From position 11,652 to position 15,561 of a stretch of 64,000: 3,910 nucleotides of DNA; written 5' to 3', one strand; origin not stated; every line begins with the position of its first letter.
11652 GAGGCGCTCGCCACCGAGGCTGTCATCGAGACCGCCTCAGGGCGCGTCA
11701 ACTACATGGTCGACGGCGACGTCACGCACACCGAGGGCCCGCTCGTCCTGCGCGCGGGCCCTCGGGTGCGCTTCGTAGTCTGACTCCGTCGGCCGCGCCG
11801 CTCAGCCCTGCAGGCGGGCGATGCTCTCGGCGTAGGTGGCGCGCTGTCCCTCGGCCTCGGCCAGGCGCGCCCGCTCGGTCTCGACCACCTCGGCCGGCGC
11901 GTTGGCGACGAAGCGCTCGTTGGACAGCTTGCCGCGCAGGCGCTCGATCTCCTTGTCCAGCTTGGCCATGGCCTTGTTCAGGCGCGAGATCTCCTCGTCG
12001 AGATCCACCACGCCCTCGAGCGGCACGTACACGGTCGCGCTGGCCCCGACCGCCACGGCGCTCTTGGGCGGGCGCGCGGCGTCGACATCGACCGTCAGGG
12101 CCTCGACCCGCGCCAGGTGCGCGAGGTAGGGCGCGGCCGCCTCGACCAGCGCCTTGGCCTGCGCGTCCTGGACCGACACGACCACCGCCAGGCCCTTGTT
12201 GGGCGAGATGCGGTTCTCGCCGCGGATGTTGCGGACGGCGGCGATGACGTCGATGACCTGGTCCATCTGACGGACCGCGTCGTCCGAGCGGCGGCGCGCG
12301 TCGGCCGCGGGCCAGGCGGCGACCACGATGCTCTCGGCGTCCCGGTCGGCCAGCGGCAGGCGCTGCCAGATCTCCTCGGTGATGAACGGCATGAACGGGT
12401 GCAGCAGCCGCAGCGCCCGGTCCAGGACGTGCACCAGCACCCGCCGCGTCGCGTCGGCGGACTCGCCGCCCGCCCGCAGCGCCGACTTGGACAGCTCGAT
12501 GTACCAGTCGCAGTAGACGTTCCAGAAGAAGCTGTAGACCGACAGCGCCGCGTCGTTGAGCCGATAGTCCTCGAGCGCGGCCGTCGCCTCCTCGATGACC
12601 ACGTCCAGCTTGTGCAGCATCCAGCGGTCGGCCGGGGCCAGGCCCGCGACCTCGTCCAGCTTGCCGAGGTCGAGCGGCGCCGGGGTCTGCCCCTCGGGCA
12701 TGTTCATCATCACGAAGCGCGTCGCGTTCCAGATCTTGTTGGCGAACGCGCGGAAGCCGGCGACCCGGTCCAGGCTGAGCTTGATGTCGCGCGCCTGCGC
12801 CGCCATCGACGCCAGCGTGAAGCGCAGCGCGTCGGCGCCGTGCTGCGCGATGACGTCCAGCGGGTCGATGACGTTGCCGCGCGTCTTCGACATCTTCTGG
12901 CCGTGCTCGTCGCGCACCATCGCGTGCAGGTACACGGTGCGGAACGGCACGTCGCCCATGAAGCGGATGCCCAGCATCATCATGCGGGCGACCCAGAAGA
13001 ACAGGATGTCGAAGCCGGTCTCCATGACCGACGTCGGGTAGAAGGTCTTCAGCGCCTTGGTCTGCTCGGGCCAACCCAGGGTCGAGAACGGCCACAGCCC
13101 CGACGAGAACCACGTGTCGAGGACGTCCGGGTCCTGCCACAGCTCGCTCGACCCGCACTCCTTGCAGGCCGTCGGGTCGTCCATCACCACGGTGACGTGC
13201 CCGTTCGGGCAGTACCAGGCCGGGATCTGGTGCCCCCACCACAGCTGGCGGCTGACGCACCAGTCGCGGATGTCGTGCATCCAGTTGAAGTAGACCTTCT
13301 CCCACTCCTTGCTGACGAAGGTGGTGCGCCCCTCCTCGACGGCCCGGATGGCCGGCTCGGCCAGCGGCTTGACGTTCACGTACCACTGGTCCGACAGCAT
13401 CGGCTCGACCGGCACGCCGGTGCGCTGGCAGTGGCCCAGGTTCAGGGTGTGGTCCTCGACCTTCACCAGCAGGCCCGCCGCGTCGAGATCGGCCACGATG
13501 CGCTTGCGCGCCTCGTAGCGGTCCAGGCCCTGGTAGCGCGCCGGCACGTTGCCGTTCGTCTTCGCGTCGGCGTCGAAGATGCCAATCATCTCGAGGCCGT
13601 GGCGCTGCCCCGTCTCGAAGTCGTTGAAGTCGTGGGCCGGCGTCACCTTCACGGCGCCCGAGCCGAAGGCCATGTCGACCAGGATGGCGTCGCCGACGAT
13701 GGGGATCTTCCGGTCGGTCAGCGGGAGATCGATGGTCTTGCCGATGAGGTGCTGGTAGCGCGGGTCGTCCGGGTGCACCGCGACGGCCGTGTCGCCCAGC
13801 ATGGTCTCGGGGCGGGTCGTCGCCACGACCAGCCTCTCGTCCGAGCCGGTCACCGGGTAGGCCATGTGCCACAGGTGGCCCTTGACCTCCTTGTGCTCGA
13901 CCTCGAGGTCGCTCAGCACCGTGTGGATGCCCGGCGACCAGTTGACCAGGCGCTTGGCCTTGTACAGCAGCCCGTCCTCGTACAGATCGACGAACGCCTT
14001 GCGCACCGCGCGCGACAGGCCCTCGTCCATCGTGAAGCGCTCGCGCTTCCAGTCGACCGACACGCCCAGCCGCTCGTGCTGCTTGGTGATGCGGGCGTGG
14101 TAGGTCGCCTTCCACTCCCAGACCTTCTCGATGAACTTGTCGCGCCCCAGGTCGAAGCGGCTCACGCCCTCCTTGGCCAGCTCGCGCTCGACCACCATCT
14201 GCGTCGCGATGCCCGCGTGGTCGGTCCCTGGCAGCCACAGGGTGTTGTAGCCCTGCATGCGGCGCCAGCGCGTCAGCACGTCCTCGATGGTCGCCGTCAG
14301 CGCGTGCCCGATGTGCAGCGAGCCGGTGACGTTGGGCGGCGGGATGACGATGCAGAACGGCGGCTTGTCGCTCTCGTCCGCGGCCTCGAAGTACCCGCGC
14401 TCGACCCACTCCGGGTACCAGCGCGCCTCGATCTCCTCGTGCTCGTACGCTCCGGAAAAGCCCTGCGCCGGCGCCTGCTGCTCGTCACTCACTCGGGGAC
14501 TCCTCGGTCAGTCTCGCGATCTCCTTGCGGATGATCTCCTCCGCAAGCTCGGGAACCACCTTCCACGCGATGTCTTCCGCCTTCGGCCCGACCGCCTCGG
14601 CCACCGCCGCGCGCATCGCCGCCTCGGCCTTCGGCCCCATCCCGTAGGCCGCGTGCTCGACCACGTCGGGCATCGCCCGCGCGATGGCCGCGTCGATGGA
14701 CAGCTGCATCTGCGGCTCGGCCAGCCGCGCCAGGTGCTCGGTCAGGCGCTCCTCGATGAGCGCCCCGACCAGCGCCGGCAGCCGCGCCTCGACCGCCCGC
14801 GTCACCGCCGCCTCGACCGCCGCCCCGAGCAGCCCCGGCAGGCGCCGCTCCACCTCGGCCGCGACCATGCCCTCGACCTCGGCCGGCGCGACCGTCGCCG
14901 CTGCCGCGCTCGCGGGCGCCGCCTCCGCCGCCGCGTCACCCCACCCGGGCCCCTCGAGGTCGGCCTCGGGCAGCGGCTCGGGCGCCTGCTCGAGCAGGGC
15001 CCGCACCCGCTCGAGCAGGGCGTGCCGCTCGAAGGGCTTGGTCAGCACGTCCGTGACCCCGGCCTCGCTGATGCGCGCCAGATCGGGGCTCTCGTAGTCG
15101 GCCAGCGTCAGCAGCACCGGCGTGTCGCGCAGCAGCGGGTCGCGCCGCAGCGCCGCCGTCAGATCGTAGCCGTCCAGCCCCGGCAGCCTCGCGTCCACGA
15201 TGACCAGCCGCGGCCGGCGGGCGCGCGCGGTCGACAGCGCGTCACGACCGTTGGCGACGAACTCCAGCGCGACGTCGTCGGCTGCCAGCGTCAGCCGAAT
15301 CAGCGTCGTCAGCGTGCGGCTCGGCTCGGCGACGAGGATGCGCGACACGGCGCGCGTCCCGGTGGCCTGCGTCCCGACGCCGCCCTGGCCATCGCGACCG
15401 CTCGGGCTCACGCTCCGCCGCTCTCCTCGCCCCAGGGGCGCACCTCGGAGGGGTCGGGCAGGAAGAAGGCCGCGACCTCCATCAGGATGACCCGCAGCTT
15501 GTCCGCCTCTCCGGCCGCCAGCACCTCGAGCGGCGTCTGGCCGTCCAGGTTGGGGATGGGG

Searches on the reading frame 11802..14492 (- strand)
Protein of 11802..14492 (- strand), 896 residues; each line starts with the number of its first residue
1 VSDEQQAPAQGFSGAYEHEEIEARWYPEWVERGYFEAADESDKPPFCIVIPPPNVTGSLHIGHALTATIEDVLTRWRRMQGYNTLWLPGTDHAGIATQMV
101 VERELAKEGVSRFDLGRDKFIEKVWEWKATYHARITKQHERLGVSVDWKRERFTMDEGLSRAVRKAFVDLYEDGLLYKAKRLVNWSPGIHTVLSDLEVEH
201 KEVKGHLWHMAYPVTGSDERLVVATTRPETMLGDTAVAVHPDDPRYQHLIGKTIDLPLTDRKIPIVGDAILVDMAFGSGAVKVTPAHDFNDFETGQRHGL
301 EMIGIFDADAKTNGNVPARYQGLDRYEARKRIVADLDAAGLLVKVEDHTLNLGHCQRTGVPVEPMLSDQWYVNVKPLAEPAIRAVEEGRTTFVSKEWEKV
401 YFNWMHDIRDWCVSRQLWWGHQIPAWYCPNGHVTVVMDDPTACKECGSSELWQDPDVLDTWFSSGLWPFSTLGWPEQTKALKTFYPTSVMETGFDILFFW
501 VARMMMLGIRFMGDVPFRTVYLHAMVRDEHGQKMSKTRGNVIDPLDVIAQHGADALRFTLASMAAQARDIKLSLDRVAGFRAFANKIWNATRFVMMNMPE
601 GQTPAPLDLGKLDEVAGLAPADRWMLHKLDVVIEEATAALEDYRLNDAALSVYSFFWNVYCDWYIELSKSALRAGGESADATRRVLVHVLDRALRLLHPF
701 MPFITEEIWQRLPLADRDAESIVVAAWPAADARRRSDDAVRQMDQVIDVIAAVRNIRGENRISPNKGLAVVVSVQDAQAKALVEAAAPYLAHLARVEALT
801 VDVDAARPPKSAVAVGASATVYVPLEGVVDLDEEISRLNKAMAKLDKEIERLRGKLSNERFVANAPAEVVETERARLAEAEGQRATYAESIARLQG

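Call 44: search_protein_families(library=pfam, proteins=[window:11802-14492:-], max_evalue=0.0001)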
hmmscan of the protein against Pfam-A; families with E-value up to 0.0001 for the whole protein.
window:11802-14492:- (896 aa): 6 families
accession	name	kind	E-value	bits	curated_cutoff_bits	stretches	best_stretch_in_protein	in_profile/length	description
PF00133.28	tRNA-synt_1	-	8e-151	502.9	22.7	1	25-573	2-414/414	tRNA synthetases class I (I, L, M and V)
PF08264.19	Anticodon_1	-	3e-44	150.9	25.1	1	622-771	1-147/148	Anticodon-binding domain of tRNA ligase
PF09334.17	tRNA-synt_1g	-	3.8e-22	79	20.1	2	52-199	7-136/391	tRNA synthetases class I (M)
PF10458.14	Val_tRNA-synt_C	-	3.8e-21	75.6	25.9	1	830-895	1-66/66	Valyl tRNA synthetase tRNA binding arm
PF13603.12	tRNA-synt_1_2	-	2e-08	34.4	25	0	251-310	86-144/185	Leucyl-tRNA synthetase, editing domain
PF01406.26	tRNA-synt_1e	-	4.4e-06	26.7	27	0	513-563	233-283/301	tRNA synthetases class I (C) catalytic domain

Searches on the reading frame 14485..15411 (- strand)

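Call 44: search_protein_families(library=pfam, proteins=[window:14485-15411:-], max_evalue=0.0001)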
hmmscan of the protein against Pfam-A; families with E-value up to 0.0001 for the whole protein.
window:14485-15411:- (308 aa): 1 family
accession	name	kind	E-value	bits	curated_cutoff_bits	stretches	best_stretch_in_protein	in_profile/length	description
PF00072.30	Response_reg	-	6.2e-18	65.4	30.2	1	25-137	1-111/111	Response regulator receiver domain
